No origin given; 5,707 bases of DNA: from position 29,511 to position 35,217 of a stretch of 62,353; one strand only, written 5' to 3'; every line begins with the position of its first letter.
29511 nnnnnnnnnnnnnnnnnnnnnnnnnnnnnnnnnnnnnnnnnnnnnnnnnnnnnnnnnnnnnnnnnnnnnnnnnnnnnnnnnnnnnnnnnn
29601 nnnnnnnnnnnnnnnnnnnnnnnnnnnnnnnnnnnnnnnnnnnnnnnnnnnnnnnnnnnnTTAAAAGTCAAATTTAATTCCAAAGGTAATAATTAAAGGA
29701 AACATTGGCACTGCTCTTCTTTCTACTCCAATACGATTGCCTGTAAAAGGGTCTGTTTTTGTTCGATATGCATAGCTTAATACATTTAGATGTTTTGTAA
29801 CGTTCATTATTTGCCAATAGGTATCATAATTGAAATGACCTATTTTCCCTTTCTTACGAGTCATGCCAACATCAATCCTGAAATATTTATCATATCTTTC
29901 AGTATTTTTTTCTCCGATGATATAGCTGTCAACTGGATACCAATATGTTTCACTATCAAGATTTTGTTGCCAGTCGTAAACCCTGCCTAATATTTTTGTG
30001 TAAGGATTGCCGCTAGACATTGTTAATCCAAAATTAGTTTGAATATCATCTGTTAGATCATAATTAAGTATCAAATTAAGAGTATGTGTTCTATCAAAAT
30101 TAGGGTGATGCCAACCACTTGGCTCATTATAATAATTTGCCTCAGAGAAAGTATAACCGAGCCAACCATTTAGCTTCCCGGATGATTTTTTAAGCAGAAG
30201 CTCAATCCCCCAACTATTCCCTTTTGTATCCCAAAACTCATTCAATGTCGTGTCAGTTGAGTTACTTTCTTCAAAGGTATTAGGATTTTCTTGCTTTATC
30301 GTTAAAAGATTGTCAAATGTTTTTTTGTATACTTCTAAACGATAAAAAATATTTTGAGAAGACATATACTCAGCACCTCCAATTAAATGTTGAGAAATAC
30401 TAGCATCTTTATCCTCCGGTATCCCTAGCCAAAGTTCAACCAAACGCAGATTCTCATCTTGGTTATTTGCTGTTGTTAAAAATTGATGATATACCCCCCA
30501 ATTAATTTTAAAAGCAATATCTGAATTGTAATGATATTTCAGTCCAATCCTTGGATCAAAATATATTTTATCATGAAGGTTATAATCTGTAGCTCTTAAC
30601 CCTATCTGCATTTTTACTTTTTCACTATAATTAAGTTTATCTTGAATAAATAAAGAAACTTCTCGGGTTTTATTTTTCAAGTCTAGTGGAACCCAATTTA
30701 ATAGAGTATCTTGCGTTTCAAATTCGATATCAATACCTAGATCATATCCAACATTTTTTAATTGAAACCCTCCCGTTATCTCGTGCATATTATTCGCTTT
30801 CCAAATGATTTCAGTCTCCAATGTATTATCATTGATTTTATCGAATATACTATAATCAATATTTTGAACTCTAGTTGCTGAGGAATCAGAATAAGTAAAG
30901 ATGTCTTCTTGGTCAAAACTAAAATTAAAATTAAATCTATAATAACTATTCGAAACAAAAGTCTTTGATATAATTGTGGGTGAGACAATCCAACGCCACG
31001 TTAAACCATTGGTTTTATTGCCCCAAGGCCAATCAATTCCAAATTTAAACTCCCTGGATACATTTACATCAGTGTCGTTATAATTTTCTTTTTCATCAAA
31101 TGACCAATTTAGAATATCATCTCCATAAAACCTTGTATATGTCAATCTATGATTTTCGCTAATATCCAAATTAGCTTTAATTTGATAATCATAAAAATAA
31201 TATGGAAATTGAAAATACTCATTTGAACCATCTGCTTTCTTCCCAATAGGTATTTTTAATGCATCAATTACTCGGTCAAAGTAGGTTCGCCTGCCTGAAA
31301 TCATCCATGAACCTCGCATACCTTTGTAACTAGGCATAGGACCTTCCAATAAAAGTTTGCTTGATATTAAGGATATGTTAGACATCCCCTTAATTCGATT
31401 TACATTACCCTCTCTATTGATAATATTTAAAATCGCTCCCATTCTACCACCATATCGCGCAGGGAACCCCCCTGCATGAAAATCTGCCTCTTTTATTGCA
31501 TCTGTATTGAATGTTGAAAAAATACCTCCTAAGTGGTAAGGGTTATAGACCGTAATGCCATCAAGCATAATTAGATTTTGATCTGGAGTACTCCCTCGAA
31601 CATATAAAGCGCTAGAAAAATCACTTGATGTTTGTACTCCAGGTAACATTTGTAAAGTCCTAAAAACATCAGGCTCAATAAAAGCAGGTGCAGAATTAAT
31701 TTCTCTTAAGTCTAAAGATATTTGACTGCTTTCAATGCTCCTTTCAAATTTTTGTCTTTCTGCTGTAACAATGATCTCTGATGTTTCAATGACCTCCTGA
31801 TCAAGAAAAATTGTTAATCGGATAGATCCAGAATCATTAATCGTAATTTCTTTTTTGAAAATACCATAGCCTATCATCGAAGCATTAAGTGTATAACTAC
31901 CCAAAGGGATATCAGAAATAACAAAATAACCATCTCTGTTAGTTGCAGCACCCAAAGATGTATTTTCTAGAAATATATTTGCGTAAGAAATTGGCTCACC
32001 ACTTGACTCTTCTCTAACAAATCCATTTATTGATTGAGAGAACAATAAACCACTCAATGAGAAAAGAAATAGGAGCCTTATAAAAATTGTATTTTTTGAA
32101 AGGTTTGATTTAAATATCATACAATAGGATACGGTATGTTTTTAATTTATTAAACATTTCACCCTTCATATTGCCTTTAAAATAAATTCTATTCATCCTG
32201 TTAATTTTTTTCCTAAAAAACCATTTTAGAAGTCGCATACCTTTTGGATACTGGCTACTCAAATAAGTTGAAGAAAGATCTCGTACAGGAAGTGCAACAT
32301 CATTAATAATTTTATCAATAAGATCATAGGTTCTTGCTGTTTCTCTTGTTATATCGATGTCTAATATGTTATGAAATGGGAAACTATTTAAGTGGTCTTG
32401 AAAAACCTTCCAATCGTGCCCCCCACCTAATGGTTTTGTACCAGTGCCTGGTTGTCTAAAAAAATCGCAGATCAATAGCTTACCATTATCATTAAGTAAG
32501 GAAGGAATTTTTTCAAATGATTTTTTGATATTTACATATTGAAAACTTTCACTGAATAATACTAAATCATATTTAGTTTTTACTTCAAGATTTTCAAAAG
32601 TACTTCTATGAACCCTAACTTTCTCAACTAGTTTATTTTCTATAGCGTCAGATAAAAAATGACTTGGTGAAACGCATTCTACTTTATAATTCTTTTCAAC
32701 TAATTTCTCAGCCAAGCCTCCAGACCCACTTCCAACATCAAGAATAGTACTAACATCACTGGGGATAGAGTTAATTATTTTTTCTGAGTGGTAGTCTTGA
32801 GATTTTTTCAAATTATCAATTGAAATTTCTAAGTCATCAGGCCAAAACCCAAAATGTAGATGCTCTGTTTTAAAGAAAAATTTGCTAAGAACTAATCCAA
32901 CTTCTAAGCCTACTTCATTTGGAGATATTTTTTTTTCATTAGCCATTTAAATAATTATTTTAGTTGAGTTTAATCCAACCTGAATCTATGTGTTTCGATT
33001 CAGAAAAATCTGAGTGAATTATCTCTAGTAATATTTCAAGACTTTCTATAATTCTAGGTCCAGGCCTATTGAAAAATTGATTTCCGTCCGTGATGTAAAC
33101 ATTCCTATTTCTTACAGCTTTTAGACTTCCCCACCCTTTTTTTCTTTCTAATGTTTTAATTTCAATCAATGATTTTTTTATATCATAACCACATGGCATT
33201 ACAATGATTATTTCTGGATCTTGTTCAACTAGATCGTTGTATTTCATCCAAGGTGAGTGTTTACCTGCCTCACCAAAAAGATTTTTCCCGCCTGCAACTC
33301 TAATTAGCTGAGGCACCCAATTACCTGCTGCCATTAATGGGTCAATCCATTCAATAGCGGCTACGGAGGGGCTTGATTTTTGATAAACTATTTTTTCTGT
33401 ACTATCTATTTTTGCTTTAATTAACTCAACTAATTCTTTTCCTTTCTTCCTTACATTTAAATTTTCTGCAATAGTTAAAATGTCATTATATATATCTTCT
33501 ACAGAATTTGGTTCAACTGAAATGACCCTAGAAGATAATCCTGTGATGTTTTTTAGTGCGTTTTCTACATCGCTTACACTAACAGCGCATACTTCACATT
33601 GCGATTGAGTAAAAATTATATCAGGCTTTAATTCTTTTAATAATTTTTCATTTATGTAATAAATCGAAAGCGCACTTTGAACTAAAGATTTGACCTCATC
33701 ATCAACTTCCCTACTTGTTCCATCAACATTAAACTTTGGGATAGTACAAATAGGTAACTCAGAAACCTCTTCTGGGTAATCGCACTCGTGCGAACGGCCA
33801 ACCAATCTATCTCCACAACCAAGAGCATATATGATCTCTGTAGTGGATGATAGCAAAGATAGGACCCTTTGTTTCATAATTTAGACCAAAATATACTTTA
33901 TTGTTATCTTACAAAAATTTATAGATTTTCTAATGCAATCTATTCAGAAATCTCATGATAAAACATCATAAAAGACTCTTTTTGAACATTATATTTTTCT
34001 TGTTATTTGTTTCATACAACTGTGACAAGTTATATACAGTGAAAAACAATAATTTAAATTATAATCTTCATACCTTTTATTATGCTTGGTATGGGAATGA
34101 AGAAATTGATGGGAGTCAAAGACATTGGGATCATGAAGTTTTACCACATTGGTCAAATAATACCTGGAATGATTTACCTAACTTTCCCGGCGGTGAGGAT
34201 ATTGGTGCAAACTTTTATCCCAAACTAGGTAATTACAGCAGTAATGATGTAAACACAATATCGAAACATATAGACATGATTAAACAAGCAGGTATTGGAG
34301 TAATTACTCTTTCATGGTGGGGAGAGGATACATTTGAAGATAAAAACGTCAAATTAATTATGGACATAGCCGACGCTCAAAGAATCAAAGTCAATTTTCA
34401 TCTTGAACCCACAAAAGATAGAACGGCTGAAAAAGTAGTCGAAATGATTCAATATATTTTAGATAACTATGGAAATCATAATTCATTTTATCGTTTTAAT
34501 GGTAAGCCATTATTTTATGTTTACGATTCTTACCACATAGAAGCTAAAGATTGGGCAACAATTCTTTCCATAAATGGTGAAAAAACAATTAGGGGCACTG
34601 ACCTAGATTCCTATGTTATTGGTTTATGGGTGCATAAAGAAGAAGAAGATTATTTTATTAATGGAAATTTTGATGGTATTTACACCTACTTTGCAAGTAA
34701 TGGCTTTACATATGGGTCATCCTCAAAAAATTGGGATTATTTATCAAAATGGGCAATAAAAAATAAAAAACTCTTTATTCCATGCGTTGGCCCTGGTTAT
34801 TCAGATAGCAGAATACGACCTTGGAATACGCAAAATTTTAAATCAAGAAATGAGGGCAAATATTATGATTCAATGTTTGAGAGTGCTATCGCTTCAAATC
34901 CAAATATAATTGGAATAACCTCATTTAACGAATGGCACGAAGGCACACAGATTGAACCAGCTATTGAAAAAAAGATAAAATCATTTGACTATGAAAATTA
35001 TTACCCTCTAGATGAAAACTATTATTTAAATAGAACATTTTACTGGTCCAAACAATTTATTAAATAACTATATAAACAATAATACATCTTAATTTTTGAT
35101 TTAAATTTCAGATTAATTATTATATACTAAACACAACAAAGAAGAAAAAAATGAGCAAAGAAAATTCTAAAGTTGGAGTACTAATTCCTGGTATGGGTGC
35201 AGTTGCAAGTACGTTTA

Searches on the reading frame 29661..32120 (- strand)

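Call 44: search_protein_families(library=pfam, proteins=[window:29661-32120:-], max_evalue=0.0001)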
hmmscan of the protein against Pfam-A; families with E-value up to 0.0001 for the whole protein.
window:29661-32120:- (819 aa): 4 families
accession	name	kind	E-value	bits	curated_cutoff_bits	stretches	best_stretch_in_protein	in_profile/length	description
PF13715.12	CarbopepD_reg_2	-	5.5e-19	68.4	32.2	1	31-118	1-88/88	CarboxypepD_reg-like domain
PF13620.12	CarboxypepD_reg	-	1.4e-14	54.7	32.3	1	30-105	1-80/82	Carboxypeptidase regulatory-like domain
PF07715.20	Plug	-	7.7e-09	36.5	23.9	1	154-226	27-102/107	TonB-dependent Receptor Plug Domain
PF09430.16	EMC7_beta-sandw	-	3.2e-05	24.6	26.6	1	48-104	11-69/122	ER membrane protein complex subunit 7, beta-sandwich domain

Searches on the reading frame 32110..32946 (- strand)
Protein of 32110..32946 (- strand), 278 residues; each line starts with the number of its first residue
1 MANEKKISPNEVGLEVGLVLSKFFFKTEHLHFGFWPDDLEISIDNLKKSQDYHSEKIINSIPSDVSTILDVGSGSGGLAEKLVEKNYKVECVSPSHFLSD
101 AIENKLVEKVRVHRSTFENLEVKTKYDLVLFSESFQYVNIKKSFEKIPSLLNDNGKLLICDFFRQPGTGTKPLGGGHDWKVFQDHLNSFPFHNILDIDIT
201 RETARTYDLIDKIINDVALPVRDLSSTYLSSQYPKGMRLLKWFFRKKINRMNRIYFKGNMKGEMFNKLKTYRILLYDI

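Call 44: search_protein_families(library=pfam, proteins=[window:32110-32946:-], max_evalue=0.0001)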
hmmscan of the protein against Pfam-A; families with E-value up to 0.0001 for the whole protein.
window:32110-32946:- (278 aa): 5 families
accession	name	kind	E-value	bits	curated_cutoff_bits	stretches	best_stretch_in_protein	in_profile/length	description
PF13489.12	Methyltransf_23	-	2.2e-08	34.5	27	1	64-190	22-146/164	Methyltransferase domain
PF13649.12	Methyltransf_25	-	1.1e-07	32.9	27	1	68-155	1-97/97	Methyltransferase domain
PF08242.18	Methyltransf_12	-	3.1e-07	31.5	30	1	69-157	1-98/98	Methyltransferase domain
PF08241.18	Methyltransf_11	-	4.5e-07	30.9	21.2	1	69-159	1-95/95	Methyltransferase domain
PF13847.12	Methyltransf_31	-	2.1e-06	27.9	27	1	66-162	5-112/145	Methyltransferase domain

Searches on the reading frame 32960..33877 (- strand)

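Call 3: search_protein_families(library=pfam, proteins=[window:32960-33877:-], max_evalue=0.01)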
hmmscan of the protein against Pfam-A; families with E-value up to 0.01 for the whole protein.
window:32960-33877:- (305 aa): 1 family
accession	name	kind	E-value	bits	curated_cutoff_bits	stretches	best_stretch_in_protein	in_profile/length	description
PF01497.23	Peripla_BP_2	-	1.2e-22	81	27.5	1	7-264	3-232/235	Periplasmic binding protein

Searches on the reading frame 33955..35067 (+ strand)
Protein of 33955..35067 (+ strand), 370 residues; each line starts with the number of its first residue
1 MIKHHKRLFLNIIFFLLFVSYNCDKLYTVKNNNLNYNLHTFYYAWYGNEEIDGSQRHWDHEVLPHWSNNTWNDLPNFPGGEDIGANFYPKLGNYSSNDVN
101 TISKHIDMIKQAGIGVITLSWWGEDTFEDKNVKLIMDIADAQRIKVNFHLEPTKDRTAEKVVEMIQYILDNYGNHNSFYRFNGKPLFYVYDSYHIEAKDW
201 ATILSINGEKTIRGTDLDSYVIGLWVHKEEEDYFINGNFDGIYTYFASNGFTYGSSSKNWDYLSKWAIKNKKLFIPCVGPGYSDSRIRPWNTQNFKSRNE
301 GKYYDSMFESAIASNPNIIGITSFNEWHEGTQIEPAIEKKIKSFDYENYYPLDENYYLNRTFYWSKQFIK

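Call 3: search_protein_families(library=pfam, proteins=[window:33955-35067:+], max_evalue=0.01)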
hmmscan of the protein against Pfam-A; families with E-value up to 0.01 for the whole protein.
window:33955-35067:+ (370 aa): 1 family
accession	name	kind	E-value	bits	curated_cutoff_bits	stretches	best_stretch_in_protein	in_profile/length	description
PF16317.11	Glyco_hydro_99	-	4.1e-137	457.3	33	1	34-369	2-340/341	Glycosyl hydrolase family 99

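Call 16: search_protein_families(library=ncbifam, proteins=[window:33955-35067:+], max_evalue=0.001)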
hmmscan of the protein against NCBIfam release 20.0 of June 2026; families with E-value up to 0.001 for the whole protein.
window:33955-35067:+ (370 aa): 0 families
